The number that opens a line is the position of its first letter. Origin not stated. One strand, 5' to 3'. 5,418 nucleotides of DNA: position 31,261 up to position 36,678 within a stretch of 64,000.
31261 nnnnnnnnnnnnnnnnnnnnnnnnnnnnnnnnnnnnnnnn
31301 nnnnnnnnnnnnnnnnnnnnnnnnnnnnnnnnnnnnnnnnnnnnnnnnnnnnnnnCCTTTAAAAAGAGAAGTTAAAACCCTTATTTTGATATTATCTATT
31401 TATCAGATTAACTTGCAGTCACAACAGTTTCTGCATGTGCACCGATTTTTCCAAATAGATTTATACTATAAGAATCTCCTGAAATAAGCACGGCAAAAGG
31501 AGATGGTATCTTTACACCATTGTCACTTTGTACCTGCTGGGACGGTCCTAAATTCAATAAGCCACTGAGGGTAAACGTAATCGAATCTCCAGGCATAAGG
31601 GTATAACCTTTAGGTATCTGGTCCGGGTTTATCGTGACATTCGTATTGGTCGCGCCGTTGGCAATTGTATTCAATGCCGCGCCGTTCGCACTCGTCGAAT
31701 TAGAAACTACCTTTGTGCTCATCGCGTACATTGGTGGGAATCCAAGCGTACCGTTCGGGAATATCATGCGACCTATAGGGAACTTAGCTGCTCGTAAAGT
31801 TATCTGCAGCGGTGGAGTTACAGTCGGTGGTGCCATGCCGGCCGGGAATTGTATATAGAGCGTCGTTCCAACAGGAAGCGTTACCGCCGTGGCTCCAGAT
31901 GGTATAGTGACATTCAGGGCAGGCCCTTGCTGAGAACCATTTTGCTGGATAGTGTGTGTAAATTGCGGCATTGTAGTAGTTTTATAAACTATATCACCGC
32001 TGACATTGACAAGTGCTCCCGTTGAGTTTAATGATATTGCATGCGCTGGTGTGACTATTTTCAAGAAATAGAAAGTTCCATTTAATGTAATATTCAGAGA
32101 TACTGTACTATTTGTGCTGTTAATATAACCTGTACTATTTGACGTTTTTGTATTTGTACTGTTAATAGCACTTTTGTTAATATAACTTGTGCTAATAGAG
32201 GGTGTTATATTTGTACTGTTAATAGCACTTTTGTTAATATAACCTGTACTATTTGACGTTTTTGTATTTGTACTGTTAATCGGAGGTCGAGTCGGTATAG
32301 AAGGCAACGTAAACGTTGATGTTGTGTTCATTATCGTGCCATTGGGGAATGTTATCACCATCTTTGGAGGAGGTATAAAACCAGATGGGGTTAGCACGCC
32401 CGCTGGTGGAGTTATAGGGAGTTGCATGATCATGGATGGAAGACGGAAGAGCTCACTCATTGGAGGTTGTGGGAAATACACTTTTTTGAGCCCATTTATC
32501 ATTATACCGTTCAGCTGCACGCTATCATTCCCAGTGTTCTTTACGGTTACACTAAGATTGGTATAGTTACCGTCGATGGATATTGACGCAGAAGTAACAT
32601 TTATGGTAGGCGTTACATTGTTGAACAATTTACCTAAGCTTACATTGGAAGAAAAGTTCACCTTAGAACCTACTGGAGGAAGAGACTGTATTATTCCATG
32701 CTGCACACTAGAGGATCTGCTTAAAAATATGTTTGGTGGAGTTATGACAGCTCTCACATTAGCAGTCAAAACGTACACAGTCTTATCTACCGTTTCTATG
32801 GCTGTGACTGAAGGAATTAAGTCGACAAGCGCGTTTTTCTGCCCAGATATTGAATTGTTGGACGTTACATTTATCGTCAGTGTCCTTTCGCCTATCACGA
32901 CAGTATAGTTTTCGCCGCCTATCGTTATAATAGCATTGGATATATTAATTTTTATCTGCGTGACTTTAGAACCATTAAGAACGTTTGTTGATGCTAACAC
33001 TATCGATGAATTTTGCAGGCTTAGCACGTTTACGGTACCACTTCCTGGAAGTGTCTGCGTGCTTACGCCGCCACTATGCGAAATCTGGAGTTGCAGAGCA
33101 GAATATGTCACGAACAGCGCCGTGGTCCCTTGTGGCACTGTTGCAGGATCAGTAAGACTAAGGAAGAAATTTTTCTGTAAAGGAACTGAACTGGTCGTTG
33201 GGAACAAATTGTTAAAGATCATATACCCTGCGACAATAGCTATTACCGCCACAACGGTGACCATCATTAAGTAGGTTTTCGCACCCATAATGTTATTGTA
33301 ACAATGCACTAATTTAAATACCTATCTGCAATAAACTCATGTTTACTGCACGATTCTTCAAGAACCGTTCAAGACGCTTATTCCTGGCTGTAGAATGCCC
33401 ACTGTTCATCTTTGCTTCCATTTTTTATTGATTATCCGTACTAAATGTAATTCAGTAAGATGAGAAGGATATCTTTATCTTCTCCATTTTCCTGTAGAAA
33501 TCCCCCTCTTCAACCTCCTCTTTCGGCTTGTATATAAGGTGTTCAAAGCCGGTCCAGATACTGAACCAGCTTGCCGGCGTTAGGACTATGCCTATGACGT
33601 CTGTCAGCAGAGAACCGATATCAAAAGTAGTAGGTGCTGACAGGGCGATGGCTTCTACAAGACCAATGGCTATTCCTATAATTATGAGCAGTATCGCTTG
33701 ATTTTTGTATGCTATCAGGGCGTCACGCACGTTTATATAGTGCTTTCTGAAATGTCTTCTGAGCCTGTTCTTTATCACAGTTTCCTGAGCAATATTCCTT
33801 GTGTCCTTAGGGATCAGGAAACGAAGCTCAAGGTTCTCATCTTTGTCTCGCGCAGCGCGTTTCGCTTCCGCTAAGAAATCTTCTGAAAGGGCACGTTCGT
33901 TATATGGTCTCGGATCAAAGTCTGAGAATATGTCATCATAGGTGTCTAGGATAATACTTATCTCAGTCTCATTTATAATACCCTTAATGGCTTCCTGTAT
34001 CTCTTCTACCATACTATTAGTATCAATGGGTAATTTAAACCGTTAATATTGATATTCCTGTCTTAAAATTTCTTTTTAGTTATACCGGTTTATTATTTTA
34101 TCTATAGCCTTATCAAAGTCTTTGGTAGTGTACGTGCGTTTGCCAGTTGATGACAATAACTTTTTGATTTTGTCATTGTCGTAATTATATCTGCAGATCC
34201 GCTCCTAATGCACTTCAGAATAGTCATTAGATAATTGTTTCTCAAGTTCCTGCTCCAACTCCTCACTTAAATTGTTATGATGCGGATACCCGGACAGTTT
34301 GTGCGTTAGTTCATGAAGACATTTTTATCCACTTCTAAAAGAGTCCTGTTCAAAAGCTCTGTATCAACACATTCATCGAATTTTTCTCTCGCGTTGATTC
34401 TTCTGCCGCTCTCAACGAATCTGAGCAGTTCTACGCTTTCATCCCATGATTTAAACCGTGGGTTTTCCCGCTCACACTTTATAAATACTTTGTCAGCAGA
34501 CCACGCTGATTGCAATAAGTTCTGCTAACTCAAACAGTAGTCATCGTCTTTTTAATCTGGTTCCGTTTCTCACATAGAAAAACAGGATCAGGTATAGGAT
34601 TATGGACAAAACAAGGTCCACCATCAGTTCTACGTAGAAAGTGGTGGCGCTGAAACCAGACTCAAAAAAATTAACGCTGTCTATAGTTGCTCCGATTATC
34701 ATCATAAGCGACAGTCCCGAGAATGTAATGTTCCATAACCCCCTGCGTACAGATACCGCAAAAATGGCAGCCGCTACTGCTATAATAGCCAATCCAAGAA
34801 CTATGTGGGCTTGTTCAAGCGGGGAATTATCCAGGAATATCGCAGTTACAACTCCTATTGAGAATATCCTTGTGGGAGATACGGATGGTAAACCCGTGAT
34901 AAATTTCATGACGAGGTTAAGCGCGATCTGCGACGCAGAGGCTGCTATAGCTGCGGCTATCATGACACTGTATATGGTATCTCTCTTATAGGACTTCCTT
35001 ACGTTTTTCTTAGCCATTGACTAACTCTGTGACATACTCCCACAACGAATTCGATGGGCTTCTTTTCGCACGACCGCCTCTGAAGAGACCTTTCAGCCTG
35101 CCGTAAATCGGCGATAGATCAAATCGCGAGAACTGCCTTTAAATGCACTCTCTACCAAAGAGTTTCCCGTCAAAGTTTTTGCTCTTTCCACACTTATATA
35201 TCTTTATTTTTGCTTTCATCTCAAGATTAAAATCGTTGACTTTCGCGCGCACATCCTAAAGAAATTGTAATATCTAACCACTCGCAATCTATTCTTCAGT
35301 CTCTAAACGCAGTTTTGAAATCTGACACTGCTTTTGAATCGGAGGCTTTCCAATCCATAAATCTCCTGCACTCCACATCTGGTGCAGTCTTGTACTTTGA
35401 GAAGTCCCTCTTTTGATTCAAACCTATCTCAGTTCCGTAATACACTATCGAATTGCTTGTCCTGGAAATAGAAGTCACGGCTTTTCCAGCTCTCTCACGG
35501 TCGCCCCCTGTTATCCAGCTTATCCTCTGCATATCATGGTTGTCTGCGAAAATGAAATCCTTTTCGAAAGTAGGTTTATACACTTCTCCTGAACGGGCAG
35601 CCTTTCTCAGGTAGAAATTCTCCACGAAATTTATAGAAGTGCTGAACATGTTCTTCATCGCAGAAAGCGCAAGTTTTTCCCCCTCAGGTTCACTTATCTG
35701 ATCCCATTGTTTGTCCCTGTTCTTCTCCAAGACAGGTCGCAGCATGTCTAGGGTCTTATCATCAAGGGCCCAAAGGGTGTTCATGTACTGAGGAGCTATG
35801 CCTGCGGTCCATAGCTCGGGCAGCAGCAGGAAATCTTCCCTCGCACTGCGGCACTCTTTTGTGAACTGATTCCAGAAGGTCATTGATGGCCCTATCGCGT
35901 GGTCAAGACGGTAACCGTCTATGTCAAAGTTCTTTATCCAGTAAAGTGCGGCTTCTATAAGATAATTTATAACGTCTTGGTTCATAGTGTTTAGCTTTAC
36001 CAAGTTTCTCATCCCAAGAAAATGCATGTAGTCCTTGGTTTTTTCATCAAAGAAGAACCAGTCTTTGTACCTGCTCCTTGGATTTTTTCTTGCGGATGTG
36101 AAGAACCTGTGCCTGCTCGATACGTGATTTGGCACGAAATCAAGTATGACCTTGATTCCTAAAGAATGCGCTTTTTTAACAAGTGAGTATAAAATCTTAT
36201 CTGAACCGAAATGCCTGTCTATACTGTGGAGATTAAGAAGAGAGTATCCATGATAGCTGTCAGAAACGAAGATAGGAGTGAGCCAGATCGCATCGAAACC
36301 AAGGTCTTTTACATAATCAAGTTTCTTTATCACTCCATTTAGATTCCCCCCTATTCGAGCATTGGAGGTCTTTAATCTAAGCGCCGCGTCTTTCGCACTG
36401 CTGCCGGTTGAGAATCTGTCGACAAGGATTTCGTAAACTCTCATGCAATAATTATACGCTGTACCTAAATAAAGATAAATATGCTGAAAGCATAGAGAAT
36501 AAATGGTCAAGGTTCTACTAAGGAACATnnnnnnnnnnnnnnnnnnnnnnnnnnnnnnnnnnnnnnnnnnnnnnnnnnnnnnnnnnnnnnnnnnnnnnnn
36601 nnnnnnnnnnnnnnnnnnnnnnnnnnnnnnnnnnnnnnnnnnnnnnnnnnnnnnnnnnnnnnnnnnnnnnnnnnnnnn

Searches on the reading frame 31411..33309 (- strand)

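Call 16: search_protein_families(library=pfam, proteins=[window:31411-33309:-], max_evalue=0.01)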
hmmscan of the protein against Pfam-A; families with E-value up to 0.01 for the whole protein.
window:31411-33309:- (633 aa): 1 family
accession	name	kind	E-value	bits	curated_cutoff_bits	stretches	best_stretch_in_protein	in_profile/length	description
PF14321.11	DUF4382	-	1.2e-05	26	25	1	50-163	6-100/136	Domain of unknown function (DUF4382)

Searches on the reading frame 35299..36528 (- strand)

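Call 16: search_protein_families(library=pfam, proteins=[window:35299-36528:-], max_evalue=0.01)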
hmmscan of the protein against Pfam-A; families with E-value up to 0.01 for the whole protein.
window:35299-36528:- (410 aa): 3 families
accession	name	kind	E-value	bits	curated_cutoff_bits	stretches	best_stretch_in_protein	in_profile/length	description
PF00128.31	Alpha-amylase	-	3.8e-54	185.1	22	1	37-398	5-383/446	Alpha amylase, catalytic domain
PF14701.12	hDGE_amylase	-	0.0029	17.2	27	1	49-142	7-109/439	Glycogen debranching enzyme, glucanotransferase domain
PF13199.12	Glyco_hydro_66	-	0.0064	15.6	23.7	1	149-225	192-272/546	Glycosyl hydrolase family 66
